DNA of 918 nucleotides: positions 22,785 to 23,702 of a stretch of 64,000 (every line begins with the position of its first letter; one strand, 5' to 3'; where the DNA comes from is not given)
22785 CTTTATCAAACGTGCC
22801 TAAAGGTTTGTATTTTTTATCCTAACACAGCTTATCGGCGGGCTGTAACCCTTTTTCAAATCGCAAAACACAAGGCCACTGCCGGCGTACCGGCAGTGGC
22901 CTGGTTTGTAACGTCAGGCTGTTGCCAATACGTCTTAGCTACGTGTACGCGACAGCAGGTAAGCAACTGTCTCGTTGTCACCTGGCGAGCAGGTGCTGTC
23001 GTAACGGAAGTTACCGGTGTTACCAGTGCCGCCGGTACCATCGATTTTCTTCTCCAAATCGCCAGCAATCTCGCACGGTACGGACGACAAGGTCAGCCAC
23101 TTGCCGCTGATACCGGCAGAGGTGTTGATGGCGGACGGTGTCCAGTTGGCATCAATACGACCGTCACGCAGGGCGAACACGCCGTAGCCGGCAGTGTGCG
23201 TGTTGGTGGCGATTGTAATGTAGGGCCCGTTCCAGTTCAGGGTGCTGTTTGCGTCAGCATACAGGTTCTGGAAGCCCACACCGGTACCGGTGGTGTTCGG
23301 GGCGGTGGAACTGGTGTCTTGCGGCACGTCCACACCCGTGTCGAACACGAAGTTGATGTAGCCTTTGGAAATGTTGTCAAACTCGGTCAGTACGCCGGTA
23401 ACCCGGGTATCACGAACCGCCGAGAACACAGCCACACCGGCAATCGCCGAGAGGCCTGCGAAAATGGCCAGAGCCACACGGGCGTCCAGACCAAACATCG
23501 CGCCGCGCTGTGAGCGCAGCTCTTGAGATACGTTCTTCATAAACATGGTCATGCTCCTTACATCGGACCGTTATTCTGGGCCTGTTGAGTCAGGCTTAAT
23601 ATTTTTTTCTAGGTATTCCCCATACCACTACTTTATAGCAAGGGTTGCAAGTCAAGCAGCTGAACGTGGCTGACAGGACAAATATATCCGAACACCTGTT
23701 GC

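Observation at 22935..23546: Conserved non-canonical prepilin leader: Q-[RH]-G cleavage-site context followed by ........[IV]AL instead of FTLIE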

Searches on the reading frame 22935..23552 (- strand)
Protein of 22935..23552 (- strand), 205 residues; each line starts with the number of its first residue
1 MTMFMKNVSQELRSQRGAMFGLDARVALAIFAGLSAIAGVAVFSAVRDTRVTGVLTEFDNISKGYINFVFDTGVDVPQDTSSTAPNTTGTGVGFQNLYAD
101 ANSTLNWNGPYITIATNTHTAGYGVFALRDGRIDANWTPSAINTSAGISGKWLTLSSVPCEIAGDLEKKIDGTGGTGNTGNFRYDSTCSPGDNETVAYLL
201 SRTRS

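Call 3: search_protein_families(library=pfam, proteins=[window:22935-23552:-], max_evalue=1)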
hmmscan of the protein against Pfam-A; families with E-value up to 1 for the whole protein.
window:22935-23552:- (205 aa): 0 families

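Call 4: search_protein_families(library=ncbifam, proteins=[window:22935-23552:-], max_evalue=1)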
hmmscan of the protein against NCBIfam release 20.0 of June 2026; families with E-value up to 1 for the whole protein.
window:22935-23552:- (205 aa): 2 families
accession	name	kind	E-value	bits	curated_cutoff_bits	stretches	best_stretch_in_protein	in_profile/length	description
NF047341.1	lactose_RbsR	equivalog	0.0016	17.8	382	1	5-81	191-267/331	ribose utilization transcriptional repressor RbsR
TIGR01481.1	ccpA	equivalog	0.0087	15.5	442.35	1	28-82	215-269/330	catabolite control protein A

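Call 5: find_homologous_proteins(query=window:22935-23552:-, max_evalue=0.01)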
Query window:22935-23552:- (205 aa): 95 proteins with E <= 0.01 among 735 candidates.
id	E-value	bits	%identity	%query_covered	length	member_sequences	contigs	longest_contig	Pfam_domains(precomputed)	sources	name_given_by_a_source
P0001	2.7e-129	447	100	99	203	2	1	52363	-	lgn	-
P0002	3.4e-104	365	83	98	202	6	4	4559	-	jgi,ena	-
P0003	1.1e-103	363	85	94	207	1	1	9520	-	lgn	-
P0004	2.1e-95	336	79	98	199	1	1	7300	-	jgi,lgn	jgi:hypothetical protein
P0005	3.1e-81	290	68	99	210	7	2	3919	-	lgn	-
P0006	1.5e-79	284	67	100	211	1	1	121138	-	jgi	jgi:hypothetical protein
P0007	6.9e-79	282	67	100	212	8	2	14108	-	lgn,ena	-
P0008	3.9e-77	276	66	97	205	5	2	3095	-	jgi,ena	-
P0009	3.6e-70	254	63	98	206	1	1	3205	-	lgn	-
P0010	7.2e-66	240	62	98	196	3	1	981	-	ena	-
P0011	7.0e-63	230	58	99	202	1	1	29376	-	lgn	-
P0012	6.2e-55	204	51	99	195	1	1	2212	-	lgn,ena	-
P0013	1.2e-54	203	54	98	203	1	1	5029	-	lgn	-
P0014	5.3e-54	201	53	95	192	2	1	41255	-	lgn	-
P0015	4.4e-53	198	53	97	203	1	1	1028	PF22434.2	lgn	-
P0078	1.8e-12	65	41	49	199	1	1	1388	PF08334.17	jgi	jgi:type II secretory pathway pseudopilin PulG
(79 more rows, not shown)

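Call 10: find_related_loci(query=A1, collection=genome_contigs, flank=10000)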
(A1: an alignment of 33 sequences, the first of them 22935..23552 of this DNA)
Query A1 (205 aa) in genome_contigs; peptide patterns used: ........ (x = any residue, [..] = any of these).
198 stretches matched a pattern; 134 encode a relative of the query (tblastn E <= 1e-3); the best 80 are kept; 77 distinct loci.
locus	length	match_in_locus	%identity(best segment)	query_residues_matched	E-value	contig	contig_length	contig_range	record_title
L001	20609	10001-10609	52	3-205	1e-58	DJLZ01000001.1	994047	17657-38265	MAG TPA_asm: Proteobacteria bacterium UBA6503 UBA6503_contig_9, whole genome shotgun sequence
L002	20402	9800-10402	46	6-203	1e-51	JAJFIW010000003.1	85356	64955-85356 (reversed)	MAG: Alphaproteobacteria bacterium isolate OFTM141 OFTM141_2, whole genome shotgun sequence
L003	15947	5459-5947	46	10-184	2e-42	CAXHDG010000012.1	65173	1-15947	MAG TPA_asm: uncultured Magnetococcales bacterium isolate SRR12480076_binner123_Refined_1 genome assembly, contig: ERZ98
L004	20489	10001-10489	46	10-184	2e-42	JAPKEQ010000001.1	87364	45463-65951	MAG: Alphaproteobacteria bacterium isolate ANT-120 NODE_62_length_87364_cov_5.099554, whole genome shotgun sequence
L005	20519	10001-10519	38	12-204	5e-33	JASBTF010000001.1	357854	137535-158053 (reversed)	MAG: Pseudomonadota bacterium isolate BWSM_27 k141_260134, whole genome shotgun sequence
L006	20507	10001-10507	36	13-200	4e-30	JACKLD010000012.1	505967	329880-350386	MAG: Pseudomonadaceae bacterium isolate HK-STAS-PROT-82 HK-STAS-PROT-82_12, whole genome shotgun sequence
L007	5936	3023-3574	35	1-201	4e-30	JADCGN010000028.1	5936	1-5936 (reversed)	MAG: Alphaproteobacteria bacterium isolate M179S2SP2A29QC M179S2_28, whole genome shotgun sequence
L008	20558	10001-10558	35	2-201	5e-30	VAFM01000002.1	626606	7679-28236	MAG: Blastochloris viridis isolate S2_018_000_R2_106 S2_018_000_R2_scaffold_3, whole genome shotgun sequence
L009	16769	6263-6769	37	13-201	6e-30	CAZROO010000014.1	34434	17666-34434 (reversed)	MAG TPA_asm: uncultured Pseudomonadales bacterium isolate SRP263991_co5_643 genome assembly, contig: NODE_2578_length_34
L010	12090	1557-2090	37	11-183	1e-29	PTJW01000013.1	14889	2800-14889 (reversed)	MAG: Proteobacteria bacterium isolate MarineProteo1_Bin2 CFH44_13, whole genome shotgun sequence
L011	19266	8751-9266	38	12-192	2e-29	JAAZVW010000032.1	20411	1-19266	MAG: Proteobacteria bacterium isolate KhW_metabat.34 KhW_C428, whole genome shotgun sequence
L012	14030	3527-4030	35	14-200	1e-28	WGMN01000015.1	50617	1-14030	MAG: Proteobacteria bacterium isolate RI_491 c_000000020617, whole genome shotgun sequence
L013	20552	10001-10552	34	5-201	2e-27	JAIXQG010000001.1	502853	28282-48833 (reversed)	MAG: Alphaproteobacteria bacterium isolate C4_MAG_00017 pond_C4_MAG_00017_000000000001, whole genome shotgun sequence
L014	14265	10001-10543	34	5-201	2e-27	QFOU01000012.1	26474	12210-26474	MAG: Pseudomonas fluorescens isolate S2_006_000_R2_63 S2_006_000_R2_scaffold_1646, whole genome shotgun sequence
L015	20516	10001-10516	35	12-201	1e-27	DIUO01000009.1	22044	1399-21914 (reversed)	MAG TPA_asm: Proteobacteria bacterium UBA6156 UBA6156_contig_50937, whole genome shotgun sequence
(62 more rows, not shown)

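Call 12: search_solved_structures(query=A1, max_evalue=10, show_alignments=5)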
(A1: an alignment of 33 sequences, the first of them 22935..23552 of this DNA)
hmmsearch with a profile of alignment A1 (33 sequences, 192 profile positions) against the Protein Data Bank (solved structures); distinct sequences matched with E-value up to 10: 3.
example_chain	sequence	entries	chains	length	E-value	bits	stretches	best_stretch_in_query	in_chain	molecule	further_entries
5kuc_A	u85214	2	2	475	0.0083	19.4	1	33-89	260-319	Pesticidal crystal protein Cry6Aa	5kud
5ghe_A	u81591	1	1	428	0.0096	19.2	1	33-89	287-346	Pesticidal crystal protein Cry6Aa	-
4xuo_A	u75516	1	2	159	0.79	12.9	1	68-120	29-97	Endo-1,4-beta-xylanase C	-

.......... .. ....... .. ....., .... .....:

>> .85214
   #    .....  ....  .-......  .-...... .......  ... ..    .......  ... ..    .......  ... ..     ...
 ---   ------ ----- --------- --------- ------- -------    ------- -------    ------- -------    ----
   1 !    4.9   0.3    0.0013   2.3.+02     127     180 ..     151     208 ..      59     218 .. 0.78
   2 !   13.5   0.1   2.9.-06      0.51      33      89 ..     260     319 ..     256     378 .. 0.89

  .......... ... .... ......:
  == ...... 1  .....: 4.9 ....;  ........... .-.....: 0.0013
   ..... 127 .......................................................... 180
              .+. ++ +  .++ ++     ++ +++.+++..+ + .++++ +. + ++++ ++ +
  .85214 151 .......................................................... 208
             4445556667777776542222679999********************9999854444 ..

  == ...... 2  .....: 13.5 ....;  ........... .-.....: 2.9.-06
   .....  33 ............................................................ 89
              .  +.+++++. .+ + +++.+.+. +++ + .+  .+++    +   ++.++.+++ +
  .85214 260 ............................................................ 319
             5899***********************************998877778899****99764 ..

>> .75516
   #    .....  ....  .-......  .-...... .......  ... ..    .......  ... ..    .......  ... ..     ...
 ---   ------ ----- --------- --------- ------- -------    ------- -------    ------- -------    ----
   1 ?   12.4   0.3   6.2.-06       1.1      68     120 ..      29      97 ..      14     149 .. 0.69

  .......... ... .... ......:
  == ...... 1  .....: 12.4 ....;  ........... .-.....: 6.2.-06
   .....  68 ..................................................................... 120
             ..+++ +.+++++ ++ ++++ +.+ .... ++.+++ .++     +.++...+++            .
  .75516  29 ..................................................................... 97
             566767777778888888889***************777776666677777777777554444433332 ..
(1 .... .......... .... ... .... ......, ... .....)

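Call 17: predict_structure(alignment_id=A1)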
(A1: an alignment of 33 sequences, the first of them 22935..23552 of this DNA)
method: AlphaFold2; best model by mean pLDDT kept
length: 205 residues; sequences in the alignment: 33
mean_pLDDT: 86.2   pTM: 0.77
mean pLDDT of the five models: 86.2, 85.7, 85.5, 84.8, 83.6
residues with pLDDT >= 90: 136; 70-90: 33; 50-70: 32; < 50: 4
segments of 3 or more residues with pLDDT < 50: none
pLDDT, mean of each block of 10 residues (from residue 1): 61 59 84 93 95 97 97 92 53 90 95 94 93 81 79 95 95 83 93 95 84
secondary structure, 60 per line:
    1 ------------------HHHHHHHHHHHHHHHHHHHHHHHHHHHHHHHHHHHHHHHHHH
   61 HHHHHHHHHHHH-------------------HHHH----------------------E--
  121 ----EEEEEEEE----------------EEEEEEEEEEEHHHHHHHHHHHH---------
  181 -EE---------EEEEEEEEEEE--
elements in order: H19-72 H92-95 E125-132 E149-159 H160-171 E193-203

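Call 19: fold_search(model_id=the predicted structure, library=pdb)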
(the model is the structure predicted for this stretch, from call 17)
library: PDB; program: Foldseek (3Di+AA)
matches with E <= 10: 416; with E <= 0.001: 0
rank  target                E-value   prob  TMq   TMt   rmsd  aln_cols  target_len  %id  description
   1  9iuf_A                1.3e-02  0.99  0.42  0.42   6.7       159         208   14  Cryo-EM structure of the type IVb pilus from enterotoxigenic Escherichia coli (released 2025-05-28)
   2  3fhu_A                4.8e-02  0.60  0.34  0.43   7.6       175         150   14  Crystal structure of type IV b pilin from Salmonella typhi (released 2009-10-20)
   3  1q5f_MODEL_1_A        1.0e-01  0.28  0.29  0.36   9.9       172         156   13  NMR Structure of Type IVb pilin (PilS) from Salmonella typhi (released 2004-07-27)
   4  3s0t_B                4.3e-01  0.38  0.34  0.38   6.7       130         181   18  Crystal structure of the CofA Type IV pilin subunit from enterotoxigenic E. coli (released 2012-04-11)
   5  5we8_A                4.6e-01  0.05  0.14  0.11  12.2        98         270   12  Crystal structure of WNK1 in complex with N-{(3R)-1-[(4-chlorophenyl)methyl]pyrrolidin-3-yl}-2-(3-methoxyphenyl)-N-met (released 2017-08-16)
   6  9xqd_3                5.9e-01  0.02  0.09  0.07  18.2        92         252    8  The structure of outer peripheral region in the phage phiKZ baseplate complex (released 2026-02-11)
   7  9ql9_A                7.2e-01  0.07  0.18  0.22   6.3        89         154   12  CA domain of LvrB from Leptospira in its apo form (released 2026-04-08)
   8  9qtu_A                7.2e-01  0.02  0.12  0.07  13.9       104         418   12  human PAN2-PAN3 deadenylase complex in the apo state (released 2025-12-10)
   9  8fqc_U1               7.7e-01  0.07  0.18  0.11  13.5       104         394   13  Structure of baseplate with receptor binding complex of Agrobacterium phage Milano (released 2024-01-31)
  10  2dch                  8.2e-01  0.11  0.17  0.17   6.8        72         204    7  Crystal structure of archaeal intron-encoded homing endonuclease I-Tsp061I (released 2006-07-06)
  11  8uhf_F                8.8e-01  0.38  0.38  0.40   5.4       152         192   11  Cryo-EM of Vibrio cholerae toxin co-regulated pilus - asymmetric reconstruction (released 2023-12-06)
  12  6sga_FR               9.4e-01  0.03  0.14  0.13   8.9        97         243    9  Body domain of the mt-SSU assemblosome from Trypanosoma brucei (released 2019-09-18)
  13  9lwf_V                1.0e+00  0.08  0.16  0.13   5.3        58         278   10  Cryo-EM structure of dual sensor bound GATOR2 complex (released 2025-08-13)
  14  9qj2_B                1.0e+00  0.07  0.17  0.12   9.0        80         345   18  Titin kinase (isoform b) from medaka (released 2025-12-24)
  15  9rku_A1               1.0e+00  0.06  0.18  0.11  14.0       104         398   12  Agrobacterium phage 7-7-1 baseplate (released 2025-12-10)
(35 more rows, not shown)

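Call 28: search_protein_families(library=pfam, max_evalue=10, proteins=[window:22938-23552:-])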
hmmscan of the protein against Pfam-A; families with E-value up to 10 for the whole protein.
seq(205 aa): 0 families

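Call 35: search_protein_families(library=pfam, alignment_id=A1, max_evalue=0.1)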
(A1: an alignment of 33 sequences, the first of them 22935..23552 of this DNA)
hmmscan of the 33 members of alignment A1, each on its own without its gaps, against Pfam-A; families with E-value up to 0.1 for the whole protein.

A. member 1, window:22935-23552:- (205 aa): 0 families

B. families by the number of members that match (of 33 scanned): 5 families
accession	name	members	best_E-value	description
PF08334.16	T2SSG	10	1.2e-05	Type II secretion system (T2SS), protein G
PF24213.1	DUF7434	3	0.013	Family of unknown function (DUF7434)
PF19121.6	DUF5805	1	0.0077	Family of unknown function (DUF5805)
PF00600.24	Flu_NS1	1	0.04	Influenza non-structural protein (NS1)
PF20495.3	DUF6727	1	0.042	Family of unknown function (DUF6727)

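Call 71: search_protein_families(library=pfam, max_evalue=0.00001, proteins=[L001:4931-6595:-, L002:3253-4914:-, L002:6029-7468:+, L011:3845-5410:-, L005:17447-19516:+, L005:6975-8420:-, L008:11184-13520:+, L008:18104-20206:-, L008:4728-6410:-])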
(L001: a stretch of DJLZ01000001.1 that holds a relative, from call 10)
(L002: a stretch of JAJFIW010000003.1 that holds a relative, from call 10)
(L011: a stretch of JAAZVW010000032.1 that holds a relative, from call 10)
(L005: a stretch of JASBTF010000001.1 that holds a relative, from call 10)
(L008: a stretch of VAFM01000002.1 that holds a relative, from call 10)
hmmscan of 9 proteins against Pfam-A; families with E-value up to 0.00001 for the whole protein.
L001:4931-6595:- (554 aa): 2 families
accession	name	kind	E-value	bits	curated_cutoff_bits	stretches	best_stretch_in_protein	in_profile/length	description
PF14849.12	YidC_periplas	-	5.8e-65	220.5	24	1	84-358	3-282/283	YidC periplasmic domain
PF02096.25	60KD_IMP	-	1e-60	204.9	35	1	371-548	2-163/163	60Kd inner membrane protein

L002:3253-4914:- (553 aa): 2 families
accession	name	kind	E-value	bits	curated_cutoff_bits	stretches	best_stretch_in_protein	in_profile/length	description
PF02096.25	60KD_IMP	-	1.2e-59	201.4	35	1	370-547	2-163/163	60Kd inner membrane protein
PF14849.12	YidC_periplas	-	2.4e-59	202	24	1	82-356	2-281/283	YidC periplasmic domain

L002:6029-7468:+ (479 aa): 10 families
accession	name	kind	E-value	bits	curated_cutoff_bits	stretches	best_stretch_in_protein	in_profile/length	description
PF07992.20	Pyr_redox_2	-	1.6e-64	218.6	26.1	1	7-325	1-291/291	Pyridine nucleotide-disulphide oxidoreductase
PF02852.28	Pyr_redox_dim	-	2e-23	83.2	25.3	1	346-448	1-104/110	Pyridine nucleotide-disulphide oxidoreductase, dimerisation domain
PF00070.33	Pyr_redox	-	7.7e-23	81.3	22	1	175-249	2-77/82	Pyridine nucleotide-disulphide oxidoreductase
PF13738.12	Pyr_redox_3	-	8.7e-14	51.9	30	1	10-309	1-305/305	Pyridine nucleotide-disulphide oxidoreductase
PF01134.28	GIDA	-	2e-09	37.5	22.1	1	8-144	1-150/391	Glucose inhibited division protein A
PF13450.12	NAD_binding_8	-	2.2e-08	34.7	21.9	0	11-47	1-38/68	NAD(P)-binding Rossmann-like domain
PF03486.20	HI0933_like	-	1.8e-07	31.3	50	0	8-42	2-36/244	HI0933-like protein Rossmann domain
PF12831.13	FAD_oxidored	-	5.9e-07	29.6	27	0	8-42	1-35/416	FAD dependent oxidoreductase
PF01266.30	DAO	-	4.2e-06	27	27.9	0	8-40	1-34/353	FAD dependent oxidoreductase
PF05834.18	Lycopene_cycl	-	6.7e-06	25.9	23.4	0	175-210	2-40/380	Lycopene cyclase protein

L011:3845-5410:- (521 aa): 2 families
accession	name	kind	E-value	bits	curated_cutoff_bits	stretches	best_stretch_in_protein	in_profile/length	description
PF02096.25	60KD_IMP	-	3.9e-61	206.2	35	1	340-517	2-163/163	60Kd inner membrane protein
PF14849.12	YidC_periplas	-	1e-58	200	24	1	56-327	1-282/283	YidC periplasmic domain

L005:17447-19516:+ (689 aa): 3 families
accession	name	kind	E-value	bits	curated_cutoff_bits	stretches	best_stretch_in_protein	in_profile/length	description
PF02518.31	HATPase_c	-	2.4e-29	102.4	26.4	1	406-522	1-110/111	Histidine kinase-, DNA gyrase B-, and HSP90-like ATPase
PF00512.31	HisKA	-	9.9e-22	77.2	26.9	1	294-358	1-65/66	His Kinase A (phospho-acceptor) domain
PF00072.30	Response_reg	-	2.7e-12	47.3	30.2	1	543-661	1-110/111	Response regulator receiver domain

L005:6975-8420:- (481 aa): 0 families

L008:11184-13520:+ (778 aa): 3 families
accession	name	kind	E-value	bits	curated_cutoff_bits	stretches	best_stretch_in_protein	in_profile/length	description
PF01131.25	Topoisom_bac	-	5e-131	437.9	35.1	1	137-550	5-410/411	DNA topoisomerase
PF01396.24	Zn_ribbon_Top1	-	2.3e-22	78.9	32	2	579-615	1-36/39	Topoisomerase DNA binding C4 zinc finger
PF01751.28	Toprim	-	2e-19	70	23.1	1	4-119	2-96/96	Toprim domain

L008:18104-20206:- (700 aa): 5 families
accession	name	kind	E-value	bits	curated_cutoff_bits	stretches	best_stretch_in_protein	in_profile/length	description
PF03461.20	TRCF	-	2.3e-26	92.4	25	1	560-651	2-93/95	TRCF domain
PF00270.35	DEAD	-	9e-24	84.5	26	1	147-309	1-165/167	DEAD/DEAH box helicase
PF02559.22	CarD_TRCF_RID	-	2e-21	76.2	23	1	22-77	1-56/57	CarD-like/TRCF RID domain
PF00271.37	Helicase_C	-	6.5e-21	75.1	23.5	1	350-451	8-109/110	Helicase conserved C-terminal domain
PF04851.21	ResIII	-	2.2e-10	41.2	22.5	1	145-303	3-162/164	Type III restriction enzyme, res subunit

L008:4728-6410:- (560 aa): 2 families
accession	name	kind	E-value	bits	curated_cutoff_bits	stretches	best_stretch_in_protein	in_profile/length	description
PF02096.25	60KD_IMP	-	3.4e-61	206.4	35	1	377-555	1-163/163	60Kd inner membrane protein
PF14849.12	YidC_periplas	-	1.1e-52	180.1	24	1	81-364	1-281/283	YidC periplasmic domain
